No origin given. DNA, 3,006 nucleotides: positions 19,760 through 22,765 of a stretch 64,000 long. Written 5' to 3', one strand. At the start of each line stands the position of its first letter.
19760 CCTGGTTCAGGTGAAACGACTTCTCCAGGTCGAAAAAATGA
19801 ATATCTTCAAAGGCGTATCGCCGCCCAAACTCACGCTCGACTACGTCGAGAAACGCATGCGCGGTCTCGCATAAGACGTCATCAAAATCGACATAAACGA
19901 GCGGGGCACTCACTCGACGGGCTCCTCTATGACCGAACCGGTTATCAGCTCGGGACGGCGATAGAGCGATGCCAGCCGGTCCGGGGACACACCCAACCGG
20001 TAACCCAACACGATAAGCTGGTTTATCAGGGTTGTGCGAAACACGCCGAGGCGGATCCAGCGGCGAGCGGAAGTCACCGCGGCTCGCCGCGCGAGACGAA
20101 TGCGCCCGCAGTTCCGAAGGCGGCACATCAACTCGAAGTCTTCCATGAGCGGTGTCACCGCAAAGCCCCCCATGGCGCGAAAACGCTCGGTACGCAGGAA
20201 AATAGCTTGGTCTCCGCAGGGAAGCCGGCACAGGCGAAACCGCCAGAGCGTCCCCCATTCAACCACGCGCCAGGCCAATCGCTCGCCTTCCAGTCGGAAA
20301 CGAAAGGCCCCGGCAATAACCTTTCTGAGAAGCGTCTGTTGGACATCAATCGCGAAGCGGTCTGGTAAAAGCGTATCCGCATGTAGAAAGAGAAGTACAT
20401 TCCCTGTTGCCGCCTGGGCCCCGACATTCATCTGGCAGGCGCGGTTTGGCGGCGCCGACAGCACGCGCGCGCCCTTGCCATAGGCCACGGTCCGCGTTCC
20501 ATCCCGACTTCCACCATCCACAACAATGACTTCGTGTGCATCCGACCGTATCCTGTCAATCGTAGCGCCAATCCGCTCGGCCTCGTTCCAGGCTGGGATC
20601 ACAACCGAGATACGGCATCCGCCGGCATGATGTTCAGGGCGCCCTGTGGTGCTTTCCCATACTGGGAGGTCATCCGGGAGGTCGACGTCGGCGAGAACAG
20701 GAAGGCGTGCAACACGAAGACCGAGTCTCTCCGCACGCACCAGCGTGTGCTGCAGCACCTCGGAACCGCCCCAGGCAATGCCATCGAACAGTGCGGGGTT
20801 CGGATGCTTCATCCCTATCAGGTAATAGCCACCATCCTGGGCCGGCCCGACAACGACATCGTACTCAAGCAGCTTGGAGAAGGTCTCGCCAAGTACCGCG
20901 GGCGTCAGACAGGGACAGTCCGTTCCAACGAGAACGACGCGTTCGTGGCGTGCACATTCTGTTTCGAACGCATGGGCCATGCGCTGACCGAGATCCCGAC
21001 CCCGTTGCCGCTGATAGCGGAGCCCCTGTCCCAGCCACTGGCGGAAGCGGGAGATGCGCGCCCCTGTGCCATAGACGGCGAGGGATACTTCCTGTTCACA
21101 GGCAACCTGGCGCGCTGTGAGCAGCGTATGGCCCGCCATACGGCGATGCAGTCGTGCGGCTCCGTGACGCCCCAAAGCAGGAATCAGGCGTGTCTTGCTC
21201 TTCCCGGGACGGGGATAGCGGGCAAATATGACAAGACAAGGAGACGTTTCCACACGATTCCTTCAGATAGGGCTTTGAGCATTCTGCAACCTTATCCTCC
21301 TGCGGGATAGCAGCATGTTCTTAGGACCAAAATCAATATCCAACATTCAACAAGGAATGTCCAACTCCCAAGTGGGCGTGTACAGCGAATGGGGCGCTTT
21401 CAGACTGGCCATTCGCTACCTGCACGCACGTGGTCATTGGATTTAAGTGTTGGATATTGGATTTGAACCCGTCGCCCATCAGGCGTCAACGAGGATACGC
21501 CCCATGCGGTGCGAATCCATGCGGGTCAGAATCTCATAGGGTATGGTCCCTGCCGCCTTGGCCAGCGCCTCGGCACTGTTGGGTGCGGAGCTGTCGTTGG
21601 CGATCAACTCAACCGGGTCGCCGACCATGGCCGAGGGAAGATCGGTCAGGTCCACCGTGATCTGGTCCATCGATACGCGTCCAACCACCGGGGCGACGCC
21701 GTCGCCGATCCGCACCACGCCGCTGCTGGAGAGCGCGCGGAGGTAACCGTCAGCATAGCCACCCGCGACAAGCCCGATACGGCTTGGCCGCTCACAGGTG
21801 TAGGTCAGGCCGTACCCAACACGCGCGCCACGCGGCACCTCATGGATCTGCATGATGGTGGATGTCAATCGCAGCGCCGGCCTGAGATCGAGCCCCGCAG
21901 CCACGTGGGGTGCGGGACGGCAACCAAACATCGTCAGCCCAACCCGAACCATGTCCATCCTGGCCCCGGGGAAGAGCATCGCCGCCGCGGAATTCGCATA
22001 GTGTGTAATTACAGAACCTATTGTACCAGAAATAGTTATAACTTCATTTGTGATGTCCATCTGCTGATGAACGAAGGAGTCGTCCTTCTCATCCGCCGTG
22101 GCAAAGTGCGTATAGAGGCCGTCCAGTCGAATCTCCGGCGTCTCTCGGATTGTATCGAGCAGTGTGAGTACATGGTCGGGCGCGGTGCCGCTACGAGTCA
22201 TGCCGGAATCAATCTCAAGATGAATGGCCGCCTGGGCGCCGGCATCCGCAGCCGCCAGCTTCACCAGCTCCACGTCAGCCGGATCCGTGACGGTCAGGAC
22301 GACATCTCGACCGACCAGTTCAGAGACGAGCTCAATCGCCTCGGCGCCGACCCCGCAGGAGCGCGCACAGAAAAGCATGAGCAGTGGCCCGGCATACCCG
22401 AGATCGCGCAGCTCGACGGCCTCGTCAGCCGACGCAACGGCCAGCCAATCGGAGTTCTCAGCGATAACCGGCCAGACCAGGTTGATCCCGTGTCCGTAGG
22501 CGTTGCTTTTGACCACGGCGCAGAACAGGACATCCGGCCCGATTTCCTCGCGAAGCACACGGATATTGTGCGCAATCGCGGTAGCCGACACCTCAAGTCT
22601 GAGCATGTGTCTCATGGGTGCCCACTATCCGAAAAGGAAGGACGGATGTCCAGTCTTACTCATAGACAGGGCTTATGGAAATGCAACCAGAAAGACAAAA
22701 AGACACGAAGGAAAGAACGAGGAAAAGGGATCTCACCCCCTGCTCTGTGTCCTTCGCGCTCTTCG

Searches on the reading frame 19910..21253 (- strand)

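Call 8: search_protein_families(library=pfam, proteins=[window:19910-21253:-])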
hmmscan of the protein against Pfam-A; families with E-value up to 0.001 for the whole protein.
window:19910-21253:- (447 aa): 6 families
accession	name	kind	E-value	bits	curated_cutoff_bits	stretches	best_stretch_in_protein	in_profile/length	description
PF09837.15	DUF2064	-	1.6e-33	115.6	25.8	1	48-162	3-119/120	Uncharacterized protein conserved in bacteria (DUF2064)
PF00535.33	Glycos_transf_2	-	3.1e-15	56.9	23.3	1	216-332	1-130/168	Glycosyl transferase family 2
PF01983.22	CofC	-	5.4e-05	22.9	22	1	56-181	44-161/217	Guanylyl transferase CofC like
PF13641.12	Glyco_tranf_2_3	-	8.5e-05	23.1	27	1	214-310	2-113/230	Glycosyltransferase like family 2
PF10111.15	Glyco_tranf_2_2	-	0.00013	22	27.3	0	216-301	1-100/276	Glycosyltransferase like family 2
PF12804.13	NTP_transf_3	-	0.00052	20.7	27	0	38-151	25-128/160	MobA-like NTP transferase domain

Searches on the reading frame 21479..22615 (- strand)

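Call 29: search_protein_families(library=pfam, proteins=[window:21479-22615:-])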
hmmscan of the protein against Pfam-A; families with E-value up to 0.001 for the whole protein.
window:21479-22615:- (378 aa): 2 families
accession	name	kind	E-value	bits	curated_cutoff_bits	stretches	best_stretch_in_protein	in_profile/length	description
PF01168.26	Ala_racemase_N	-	6.9e-53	180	24.1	1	10-234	2-220/220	Alanine racemase, N-terminal domain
PF00842.27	Ala_racemase_C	-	2.8e-39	134.1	25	1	247-373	1-125/127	Alanine racemase, C-terminal domain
